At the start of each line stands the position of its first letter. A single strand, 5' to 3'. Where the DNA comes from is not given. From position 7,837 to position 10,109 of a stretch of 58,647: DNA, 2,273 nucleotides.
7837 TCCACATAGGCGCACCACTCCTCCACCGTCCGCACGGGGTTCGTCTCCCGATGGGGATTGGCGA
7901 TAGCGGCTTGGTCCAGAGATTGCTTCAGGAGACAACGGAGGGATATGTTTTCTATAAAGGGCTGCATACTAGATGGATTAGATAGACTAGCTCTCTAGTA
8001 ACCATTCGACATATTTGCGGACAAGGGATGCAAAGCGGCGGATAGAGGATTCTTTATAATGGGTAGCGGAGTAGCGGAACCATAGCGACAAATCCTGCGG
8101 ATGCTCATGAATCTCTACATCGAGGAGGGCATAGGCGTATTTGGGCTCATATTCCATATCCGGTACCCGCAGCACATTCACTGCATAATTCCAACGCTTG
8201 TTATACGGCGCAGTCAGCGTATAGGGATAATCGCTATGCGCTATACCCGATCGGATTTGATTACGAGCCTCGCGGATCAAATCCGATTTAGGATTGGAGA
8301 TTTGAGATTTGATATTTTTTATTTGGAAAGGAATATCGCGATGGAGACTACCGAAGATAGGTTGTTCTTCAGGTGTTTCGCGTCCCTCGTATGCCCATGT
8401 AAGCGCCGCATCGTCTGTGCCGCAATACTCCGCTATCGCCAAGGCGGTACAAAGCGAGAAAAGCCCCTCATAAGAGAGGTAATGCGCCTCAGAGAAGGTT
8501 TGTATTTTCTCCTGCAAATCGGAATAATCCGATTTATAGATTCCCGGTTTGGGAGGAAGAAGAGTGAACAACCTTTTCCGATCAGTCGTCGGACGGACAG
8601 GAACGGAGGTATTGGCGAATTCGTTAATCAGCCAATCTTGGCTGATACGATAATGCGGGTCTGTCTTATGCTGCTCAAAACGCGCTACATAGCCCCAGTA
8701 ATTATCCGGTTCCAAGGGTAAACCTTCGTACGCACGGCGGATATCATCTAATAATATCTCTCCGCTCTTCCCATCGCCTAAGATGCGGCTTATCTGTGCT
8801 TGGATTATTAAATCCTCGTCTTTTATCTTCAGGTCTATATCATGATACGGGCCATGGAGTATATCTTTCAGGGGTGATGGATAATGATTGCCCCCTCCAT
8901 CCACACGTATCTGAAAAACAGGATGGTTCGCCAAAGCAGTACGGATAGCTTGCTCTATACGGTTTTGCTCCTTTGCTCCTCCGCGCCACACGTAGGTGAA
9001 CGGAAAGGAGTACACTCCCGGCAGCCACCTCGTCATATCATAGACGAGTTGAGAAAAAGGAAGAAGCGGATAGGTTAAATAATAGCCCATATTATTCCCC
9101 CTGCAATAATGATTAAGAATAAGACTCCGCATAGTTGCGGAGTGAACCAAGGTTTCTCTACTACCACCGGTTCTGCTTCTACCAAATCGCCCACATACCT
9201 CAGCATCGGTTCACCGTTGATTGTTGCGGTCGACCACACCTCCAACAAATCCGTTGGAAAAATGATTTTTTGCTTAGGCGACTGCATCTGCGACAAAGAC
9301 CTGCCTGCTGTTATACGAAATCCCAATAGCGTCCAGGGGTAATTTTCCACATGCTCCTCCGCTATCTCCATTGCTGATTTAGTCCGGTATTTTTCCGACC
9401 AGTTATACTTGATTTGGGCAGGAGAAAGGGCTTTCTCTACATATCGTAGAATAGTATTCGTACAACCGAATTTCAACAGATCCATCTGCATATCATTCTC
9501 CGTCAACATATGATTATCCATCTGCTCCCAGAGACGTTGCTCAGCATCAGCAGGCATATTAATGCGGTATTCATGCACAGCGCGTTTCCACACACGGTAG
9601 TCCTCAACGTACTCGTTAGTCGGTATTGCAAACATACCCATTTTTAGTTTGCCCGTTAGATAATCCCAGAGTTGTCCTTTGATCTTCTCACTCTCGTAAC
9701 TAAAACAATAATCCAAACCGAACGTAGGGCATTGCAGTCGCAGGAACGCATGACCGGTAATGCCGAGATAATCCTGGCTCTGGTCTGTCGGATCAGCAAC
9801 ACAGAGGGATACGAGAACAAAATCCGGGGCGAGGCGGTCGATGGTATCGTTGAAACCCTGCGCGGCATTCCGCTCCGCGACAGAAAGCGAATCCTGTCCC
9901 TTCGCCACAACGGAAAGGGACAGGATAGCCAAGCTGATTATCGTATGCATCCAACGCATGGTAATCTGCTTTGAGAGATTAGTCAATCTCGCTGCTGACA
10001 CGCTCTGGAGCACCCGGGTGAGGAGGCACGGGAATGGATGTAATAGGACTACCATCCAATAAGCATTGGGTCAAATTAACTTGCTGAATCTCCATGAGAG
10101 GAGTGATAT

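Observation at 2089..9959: Accessory operon: DUF4105/Lnb-like, C-domain-like, long PSD-family decarboxylase, ACP, AMP-ligase, DUF3737 and an unknown protein - candidate undescribed acyl-amine / aminolipid or envelope-acylation pathway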

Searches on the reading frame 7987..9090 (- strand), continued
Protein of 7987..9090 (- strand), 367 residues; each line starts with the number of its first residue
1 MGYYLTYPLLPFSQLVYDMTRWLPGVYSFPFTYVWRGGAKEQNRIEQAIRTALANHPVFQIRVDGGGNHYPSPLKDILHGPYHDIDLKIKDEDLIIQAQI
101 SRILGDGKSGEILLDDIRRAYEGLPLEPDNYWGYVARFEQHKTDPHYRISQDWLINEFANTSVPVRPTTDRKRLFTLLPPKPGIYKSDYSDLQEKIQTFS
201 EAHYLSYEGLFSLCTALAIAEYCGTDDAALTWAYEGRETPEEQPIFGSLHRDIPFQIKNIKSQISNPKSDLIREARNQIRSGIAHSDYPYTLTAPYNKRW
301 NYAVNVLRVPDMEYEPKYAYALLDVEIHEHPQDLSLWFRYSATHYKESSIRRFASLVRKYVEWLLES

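Call 68: find_encoding_contigs(protein=P0512, flank=10000, max_places=2)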
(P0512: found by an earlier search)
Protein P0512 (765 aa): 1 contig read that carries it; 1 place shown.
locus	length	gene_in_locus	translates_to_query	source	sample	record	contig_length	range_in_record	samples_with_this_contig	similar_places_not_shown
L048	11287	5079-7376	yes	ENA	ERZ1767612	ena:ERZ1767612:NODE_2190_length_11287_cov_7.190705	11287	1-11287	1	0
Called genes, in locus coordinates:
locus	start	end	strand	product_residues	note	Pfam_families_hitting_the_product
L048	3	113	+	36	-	?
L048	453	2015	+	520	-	-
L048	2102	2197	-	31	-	-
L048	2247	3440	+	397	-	PF09479:Flg_new (weak)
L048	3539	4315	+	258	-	PF12541:DUF3737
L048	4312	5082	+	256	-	PF13387:Lnb_N (faint)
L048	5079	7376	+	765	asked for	PF00668:Condensation, PF02666:PS_Dcarbxylase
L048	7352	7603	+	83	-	-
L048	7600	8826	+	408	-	PF00109:ketoacyl-synt, PF02801:Ketoacyl-synt_C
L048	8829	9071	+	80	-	PF23297:ACP_SdgA_C (weak), PF00550:PP-binding (weak)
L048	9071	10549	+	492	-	PF00501:AMP-binding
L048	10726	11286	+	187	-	?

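Call 69: find_encoding_contigs(protein=P0279, flank=10000, max_places=2)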
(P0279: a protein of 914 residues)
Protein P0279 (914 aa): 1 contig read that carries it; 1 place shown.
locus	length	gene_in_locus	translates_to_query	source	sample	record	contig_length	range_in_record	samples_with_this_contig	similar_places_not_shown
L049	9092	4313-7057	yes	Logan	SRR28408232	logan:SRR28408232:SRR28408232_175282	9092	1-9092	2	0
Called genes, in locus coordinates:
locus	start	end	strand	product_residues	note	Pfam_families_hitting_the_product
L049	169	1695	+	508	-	PF00884:Sulfatase, PF01663:Phosphodiest (faint)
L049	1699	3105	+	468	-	PF13231:PMT_2 (weak)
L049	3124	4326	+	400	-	-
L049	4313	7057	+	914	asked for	PF00668:Condensation (weak), PF00501:AMP-binding, PF00550:PP-binding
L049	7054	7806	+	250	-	-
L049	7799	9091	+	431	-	?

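Call 70: find_encoding_contigs(protein=P0245, flank=10000, max_places=2)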
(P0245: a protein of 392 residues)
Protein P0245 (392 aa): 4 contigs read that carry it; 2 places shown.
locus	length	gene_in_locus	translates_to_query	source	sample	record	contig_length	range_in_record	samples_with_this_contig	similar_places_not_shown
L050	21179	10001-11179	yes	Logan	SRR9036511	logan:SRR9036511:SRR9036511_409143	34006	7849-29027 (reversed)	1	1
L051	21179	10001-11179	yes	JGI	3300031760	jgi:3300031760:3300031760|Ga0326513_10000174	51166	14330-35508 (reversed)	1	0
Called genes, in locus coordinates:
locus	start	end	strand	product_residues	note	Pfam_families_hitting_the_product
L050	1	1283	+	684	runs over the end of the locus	PF00133:tRNA-synt_1, PF09334:tRNA-synt_1g, PF08264:Anticodon_1, PF19303:Anticodon_3, PF01588:tRNA_bind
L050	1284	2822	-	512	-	PF05362:Lon_C (weak), PF13541:ChlI, PF00493:MCM (faint), PF01078:Mg_chelatase, PF07728:AAA_5, PF13335:Mg_chelatase_C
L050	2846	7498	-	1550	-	PF05170:AsmA, PF05359:DUF748, PF04357:TamB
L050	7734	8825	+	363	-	PF02666:PS_Dcarbxylase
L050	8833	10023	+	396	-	PF13387:Lnb_N (weak)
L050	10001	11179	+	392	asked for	PF00668:Condensation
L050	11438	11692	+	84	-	-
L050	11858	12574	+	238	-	-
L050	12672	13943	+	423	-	PF13173:AAA_14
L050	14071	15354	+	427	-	PF00109:ketoacyl-synt, PF02801:Ketoacyl-synt_C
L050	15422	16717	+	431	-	PF13173:AAA_14, PF13635:DUF4143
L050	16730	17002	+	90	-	PF00550:PP-binding (weak)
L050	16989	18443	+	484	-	PF01266:DAO (weak), PF01593:Amino_oxidase, PF07992:Pyr_redox_2 (faint), PF13450:NAD_binding_8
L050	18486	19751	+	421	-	PF00109:ketoacyl-synt, PF00108:Thiolase_N (faint), PF02801:Ketoacyl-synt_C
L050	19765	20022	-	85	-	-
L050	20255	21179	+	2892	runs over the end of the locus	-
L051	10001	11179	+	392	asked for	PF00668:Condensation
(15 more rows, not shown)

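Call 71: search_protein_families(library=pfam, max_evalue=0.01, proteins=[L049:3124-4326:+, L049:7054-7806:+, L049:7799-9091:+, L047:12544-13638:+, L048:7352-7603:+, L048:453-2015:+, L048:10726-11286:+, L050:11438-11692:+, L050:11858-12574:+, L049:1699-3105:+])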
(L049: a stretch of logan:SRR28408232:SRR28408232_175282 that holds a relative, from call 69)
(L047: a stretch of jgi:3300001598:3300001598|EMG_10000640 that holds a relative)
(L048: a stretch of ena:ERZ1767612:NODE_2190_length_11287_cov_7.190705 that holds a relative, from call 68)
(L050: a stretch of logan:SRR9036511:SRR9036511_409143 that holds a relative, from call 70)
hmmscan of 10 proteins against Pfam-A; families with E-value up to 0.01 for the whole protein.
L049:3124-4326:+ (400 aa): 1 family
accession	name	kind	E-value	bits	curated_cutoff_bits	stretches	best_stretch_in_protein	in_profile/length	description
PF13387.12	Lnb_N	-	0.00018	21.6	22.2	1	58-171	27-151/175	Lnb N-terminal periplasmic domain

L049:7054-7806:+ (250 aa): 0 families

L049:7799-9091:+ (431 aa): 1 family
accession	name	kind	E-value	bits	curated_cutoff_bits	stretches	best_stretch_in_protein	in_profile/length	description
PF00884.28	Sulfatase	-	4.7e-15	56.1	25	1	295-422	2-135/301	Sulfatase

L047:12544-13638:+ (365 aa): 1 family
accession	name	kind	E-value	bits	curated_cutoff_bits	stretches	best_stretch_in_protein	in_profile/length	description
PF00501.34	AMP-binding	-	3.5e-41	141.7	29.9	1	7-319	1-377/384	AMP-binding enzyme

L048:7352-7603:+ (83 aa): 1 family
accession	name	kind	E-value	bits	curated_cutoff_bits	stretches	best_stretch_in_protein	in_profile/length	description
PF00550.31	PP-binding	-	3.9e-05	24.3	20.8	1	8-73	3-67/67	Phosphopantetheine attachment site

L048:453-2015:+ (520 aa): 0 families

L048:10726-11286:+ (187 aa): 1 family
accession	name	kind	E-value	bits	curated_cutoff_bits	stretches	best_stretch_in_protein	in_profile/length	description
PF12784.13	PDDEXK_2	-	6.4e-27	95.2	27.4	1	32-186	3-153/229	PD-(D/E)XK nuclease family transposase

L050:11438-11692:+ (84 aa): 0 families

L050:11858-12574:+ (238 aa): 1 family
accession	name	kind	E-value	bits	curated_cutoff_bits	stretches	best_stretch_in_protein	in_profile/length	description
PF00550.31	PP-binding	-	0.00015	22.4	20.8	1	169-229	8-67/67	Phosphopantetheine attachment site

L049:1699-3105:+ (468 aa): 0 families

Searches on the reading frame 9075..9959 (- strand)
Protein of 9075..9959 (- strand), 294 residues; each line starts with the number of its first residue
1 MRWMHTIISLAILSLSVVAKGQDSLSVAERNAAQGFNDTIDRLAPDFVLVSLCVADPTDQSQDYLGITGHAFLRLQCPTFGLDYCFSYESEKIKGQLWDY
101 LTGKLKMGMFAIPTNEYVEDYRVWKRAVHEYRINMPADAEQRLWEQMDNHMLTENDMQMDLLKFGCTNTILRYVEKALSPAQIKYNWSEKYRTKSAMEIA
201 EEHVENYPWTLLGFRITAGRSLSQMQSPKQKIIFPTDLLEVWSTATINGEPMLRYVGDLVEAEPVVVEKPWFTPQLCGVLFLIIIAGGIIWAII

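Call 4: search_protein_families(library=pfam, max_evalue=0.01, proteins=[window:9075-9959:-])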
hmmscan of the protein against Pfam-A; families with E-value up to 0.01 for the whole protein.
window:9075-9959:- (294 aa): 1 family
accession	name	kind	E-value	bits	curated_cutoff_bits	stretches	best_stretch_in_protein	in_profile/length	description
PF13387.12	Lnb_N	-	1.1e-06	28.7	22.2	1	68-180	31-153/175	Lnb N-terminal periplasmic domain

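Call 5: search_protein_families(library=ncbifam, max_evalue=0.01, proteins=[window:9075-9959:-])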
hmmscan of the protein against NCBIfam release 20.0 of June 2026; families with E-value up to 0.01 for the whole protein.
window:9075-9959:- (294 aa): 1 family
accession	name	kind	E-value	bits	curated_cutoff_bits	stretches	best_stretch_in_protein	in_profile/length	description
NF051878.1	lpactltferLnb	equivalog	1.7e-13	50.3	550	1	46-291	27-277/394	lipoprotein N-acyltransferase Lnb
